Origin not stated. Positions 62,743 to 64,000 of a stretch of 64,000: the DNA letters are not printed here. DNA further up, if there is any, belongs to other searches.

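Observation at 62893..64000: GT20 (OtsA/GgpS-like) synthase fused to an N-terminal two-transmembrane sensor-like domain, in a treT-otsB-mscS osmoadaptation cluster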

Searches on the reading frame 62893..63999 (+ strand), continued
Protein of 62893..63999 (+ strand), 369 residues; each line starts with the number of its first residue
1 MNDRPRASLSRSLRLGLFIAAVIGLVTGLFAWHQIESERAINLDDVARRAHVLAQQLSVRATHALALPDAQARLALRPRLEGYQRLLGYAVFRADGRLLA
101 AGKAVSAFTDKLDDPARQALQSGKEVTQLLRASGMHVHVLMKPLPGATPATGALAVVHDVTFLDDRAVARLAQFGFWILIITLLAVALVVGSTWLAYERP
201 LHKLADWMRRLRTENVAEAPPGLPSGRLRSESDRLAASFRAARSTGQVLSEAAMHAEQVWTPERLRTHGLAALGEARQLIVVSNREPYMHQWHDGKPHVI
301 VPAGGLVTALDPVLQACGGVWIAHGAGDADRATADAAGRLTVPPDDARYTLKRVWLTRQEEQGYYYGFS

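Call 32: fold_search(model_id=the predicted structure, library=pdb)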
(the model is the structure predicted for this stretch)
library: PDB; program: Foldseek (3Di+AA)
matches with E <= 10: 889; with E <= 0.001: 11
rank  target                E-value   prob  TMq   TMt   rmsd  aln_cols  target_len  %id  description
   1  9a5d_A                2.9e-08  1.00  0.57  0.36   4.9       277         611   11  Integrative model of WALK-YYCH by crosslinking MS and deep learning (released 2024-09-18)
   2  4jgp_B                1.8e-04  1.00  0.25  0.39   6.4       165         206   16  The crystal structure of sporulation kinase D sensor domain from Bacillus subtilis subsp in complex with pyruvate at 2 (released 2013-05-15)
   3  4jgo_B                2.5e-04  1.00  0.23  0.37   7.0       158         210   15  The crystal structure of sporulation kinase d sensor domain from Bacillus subtilis subsp. (released 2013-05-15)
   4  7dud_A                2.8e-04  1.00  0.30  0.68   3.6       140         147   14  Crystal Structure of erWalK (released 2022-01-19)
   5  4ywz_A                2.9e-04  1.00  0.29  0.66   3.6       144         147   12  Crystal structure of the extracellular receptor domain of the essential sensor kinase WalK from Staphylococcus aureus (released 2016-03-30)
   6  4ywz_B                3.4e-04  1.00  0.29  0.67   3.6       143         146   12  Crystal structure of the extracellular receptor domain of the essential sensor kinase WalK from Staphylococcus aureus (released 2016-03-30)
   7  4jgr_B                4.1e-04  1.00  0.25  0.39   6.4       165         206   16  The crystal structure of sporulation kinase D mutant sensor domain, R131A, from Bacillus subtilis subsp at 2.4A resolu (released 2013-05-15)
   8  4jgq_B                6.1e-04  1.00  0.24  0.39   6.6       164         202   16  The crystal structure of sporulation kinase D mutant sensor domain, r131a, from Bacillus subtilis subsp in co-crystall (released 2013-05-15)
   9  4jgr_A                6.8e-04  1.00  0.22  0.34   8.2       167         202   15  The crystal structure of sporulation kinase D mutant sensor domain, R131A, from Bacillus subtilis subsp at 2.4A resolu (released 2013-05-15)
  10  9a65_B                6.8e-04  1.00  0.34  0.21  15.2       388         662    9  Integrative model of YVAQ-MCPB by crosslinking MS and deep learning (released 2024-09-18)
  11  5is1                  9.5e-04  1.00  0.28  0.64   4.3       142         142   14  Crystal structure of the extracellular domain of sensor histidine kinase YycG from Staphylococcus aureus at 2.0 Angstrom (released 2016-07-20)
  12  4jgo_A                1.1e-03  1.00  0.23  0.36   7.1       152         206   15  The crystal structure of sporulation kinase d sensor domain from Bacillus subtilis subsp. (released 2013-05-15)
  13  4jgq_A                1.4e-03  1.00  0.24  0.38   7.0       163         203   13  The crystal structure of sporulation kinase D mutant sensor domain, r131a, from Bacillus subtilis subsp in co-crystall (released 2013-05-15)
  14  9kp3_B                1.6e-03  0.97  0.17  0.21  10.0       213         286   14  Ligand binding domain of Pseudomonas Aeruginosa PAO1 chemoreceptor TlpQ in complex with MHF (released 2025-11-26)
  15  9a69_B                1.8e-03  1.00  0.30  0.19   8.2       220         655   14  Integrative model of MCPB-MCPC by crosslinking MS and deep learning (released 2024-09-18)
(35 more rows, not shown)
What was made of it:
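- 62992..63408 (+): Periplasmic single-Cache / PDC-like sensor domain (aa ~34-172). Foldseek matches the WalK extracellular domain (4ywz, 7dud; TM-score 0.66-0.68, rmsd 3.6), KinD and CitA (call 32).
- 63481..63660 (+): HAMP-like helix-connector-helix (aa ~197-256). The 277-column structural alignment to full-length WalK model 9a5d_A has E 2.9e-8 (call 32).
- On Cache / PDC extracytoplasmic sensor domain: Foldseek matches WalK, KinD and CitA sensor domains at E 2e-4 to 3e-3 and TM-score up to 0.68 (call 32).
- On HAMP domain: The region is co-aligned with the WalK TM2-HAMP region (call 32).
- Closest known: WalK. Same: The extracellular domain superposes on 4ywz and 7dud at TM-score 0.66-0.68 (call 32).
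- Isolated WalK, KinD and CitA sensor domains also match (call 32). The whole TM-Cache-TM-HAMP unit superposes on that of a true signalling kinase (call 32).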

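Call 37: find_encoding_contigs(protein=P0076, flank=6000, max_places=2)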
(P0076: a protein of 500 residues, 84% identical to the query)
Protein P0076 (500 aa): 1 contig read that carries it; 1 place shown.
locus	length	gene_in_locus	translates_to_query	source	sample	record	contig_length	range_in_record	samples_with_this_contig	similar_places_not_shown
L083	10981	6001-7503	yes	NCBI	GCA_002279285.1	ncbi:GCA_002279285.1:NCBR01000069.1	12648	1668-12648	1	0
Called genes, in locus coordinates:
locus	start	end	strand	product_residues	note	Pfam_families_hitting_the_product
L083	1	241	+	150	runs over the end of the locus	PF02001:DUF134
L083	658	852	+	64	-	-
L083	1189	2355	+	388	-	PF13484:Fer4_16 (faint), PF25160:LdpA_Fe-S-bd (faint), PF12837:Fer4_6 (faint), PF13187:Fer4_9, PF13237:Fer4_10 (weak), PF14697:Fer4_21, PF00037:Fer4 (weak), PF12838:Fer4_7 (weak)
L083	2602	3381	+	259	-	PF02358:Trehalose_PPase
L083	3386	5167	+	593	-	PF19291:TREH_N, PF00723:Glyco_hydro_15, PF22422:MGH1-like_GH (faint)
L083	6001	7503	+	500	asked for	PF00982:Glyco_transf_20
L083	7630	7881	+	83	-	-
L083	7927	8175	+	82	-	PF00034:Cytochrom_C (weak)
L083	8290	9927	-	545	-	PF00144:Beta-lactamase, PF13428:TPR_14 (faint), PF07719:TPR_2 (faint)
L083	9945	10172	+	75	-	PF02416:TatA_B_E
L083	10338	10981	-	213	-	PF02781:G6PD_C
